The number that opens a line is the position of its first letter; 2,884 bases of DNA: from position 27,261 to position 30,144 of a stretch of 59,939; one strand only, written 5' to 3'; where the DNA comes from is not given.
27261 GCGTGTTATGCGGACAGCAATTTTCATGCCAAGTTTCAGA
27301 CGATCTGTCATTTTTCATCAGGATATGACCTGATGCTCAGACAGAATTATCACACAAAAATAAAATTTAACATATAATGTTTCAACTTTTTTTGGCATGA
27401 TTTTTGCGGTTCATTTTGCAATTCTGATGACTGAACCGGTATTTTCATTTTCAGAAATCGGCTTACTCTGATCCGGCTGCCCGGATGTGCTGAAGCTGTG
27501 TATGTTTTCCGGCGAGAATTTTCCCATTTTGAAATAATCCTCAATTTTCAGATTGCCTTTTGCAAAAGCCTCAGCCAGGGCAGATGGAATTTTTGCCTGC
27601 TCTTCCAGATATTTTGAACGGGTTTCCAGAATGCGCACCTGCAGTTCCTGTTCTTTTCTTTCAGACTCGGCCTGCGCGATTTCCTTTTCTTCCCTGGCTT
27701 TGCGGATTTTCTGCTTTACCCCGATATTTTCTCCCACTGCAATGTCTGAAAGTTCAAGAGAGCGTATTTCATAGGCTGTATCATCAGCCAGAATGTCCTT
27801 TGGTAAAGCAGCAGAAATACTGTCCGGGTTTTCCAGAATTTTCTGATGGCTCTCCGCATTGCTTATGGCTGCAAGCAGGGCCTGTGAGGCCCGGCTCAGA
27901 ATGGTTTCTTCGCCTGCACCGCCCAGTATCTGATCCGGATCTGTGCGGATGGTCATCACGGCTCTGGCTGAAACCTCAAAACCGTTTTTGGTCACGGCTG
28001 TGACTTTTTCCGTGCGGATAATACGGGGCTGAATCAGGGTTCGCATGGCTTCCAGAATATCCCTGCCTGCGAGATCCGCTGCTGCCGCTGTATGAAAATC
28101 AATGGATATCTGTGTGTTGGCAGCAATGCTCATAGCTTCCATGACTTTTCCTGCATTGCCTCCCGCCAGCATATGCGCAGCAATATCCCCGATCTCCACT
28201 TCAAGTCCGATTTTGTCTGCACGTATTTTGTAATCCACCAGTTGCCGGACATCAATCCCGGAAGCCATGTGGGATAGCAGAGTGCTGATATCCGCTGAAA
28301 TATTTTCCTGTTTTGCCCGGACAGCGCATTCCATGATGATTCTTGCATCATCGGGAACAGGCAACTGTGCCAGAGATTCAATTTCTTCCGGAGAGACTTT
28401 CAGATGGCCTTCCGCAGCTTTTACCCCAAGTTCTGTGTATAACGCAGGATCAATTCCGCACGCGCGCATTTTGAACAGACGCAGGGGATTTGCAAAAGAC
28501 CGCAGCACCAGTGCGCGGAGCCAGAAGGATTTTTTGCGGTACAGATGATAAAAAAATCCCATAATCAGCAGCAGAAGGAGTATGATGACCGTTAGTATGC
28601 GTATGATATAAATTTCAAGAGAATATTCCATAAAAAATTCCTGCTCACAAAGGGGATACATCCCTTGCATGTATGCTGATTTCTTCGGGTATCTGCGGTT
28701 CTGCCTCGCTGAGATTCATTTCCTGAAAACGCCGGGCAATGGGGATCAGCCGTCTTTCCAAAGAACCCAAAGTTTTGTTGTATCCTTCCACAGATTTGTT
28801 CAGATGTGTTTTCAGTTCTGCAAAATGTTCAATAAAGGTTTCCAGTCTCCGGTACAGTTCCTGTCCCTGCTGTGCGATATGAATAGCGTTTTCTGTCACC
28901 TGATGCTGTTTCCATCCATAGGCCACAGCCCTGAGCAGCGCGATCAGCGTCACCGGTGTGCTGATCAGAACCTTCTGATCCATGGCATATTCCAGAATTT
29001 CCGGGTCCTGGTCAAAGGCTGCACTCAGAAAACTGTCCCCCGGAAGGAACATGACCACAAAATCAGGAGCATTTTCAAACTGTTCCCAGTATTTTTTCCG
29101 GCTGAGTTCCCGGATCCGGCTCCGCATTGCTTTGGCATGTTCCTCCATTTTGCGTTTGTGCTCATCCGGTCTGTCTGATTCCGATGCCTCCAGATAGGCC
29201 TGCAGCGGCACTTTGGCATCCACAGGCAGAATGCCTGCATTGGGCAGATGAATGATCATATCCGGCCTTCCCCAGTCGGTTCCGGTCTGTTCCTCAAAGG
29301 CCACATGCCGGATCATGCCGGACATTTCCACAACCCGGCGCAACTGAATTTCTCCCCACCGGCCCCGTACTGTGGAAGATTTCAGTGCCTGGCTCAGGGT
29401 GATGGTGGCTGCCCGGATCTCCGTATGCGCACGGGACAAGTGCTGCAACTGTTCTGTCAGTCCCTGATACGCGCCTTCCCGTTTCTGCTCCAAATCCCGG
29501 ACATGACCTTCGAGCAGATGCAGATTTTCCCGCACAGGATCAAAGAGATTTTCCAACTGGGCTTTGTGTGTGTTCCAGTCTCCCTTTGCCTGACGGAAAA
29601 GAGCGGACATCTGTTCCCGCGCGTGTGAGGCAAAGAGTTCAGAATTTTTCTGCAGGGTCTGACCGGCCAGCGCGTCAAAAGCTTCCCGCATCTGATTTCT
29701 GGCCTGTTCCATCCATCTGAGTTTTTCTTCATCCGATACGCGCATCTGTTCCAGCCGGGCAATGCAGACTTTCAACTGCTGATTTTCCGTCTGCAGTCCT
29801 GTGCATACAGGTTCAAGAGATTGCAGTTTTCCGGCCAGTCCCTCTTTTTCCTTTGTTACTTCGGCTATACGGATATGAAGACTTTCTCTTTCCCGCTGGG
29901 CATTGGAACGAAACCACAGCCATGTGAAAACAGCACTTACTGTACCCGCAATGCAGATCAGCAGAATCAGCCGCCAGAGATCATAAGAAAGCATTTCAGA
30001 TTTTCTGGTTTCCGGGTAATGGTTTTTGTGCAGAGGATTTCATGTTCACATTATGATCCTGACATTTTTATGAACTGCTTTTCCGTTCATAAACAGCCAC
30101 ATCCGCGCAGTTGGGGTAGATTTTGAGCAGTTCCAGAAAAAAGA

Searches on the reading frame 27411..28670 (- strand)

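Call 24: search_protein_families(library=pfam, proteins=[window:27411-28670:-], max_evalue=0.00001)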
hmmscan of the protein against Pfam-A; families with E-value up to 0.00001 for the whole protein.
window:27411-28670:- (419 aa): 1 family
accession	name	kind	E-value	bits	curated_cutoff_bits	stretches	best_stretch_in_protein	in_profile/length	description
PF12127.13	FloA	-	4.4e-72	243.3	34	1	114-383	22-298/314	Flotillin-like protein FloA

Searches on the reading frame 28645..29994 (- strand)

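Call 24: search_protein_families(library=pfam, proteins=[window:28645-29994:-], max_evalue=0.00001)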
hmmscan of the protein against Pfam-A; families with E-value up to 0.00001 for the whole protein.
window:28645-29994:- (449 aa): 1 family
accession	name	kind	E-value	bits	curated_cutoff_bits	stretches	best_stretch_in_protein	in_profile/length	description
PF02646.22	RmuC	-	2.1e-93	313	26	1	146-431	2-289/291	RmuC family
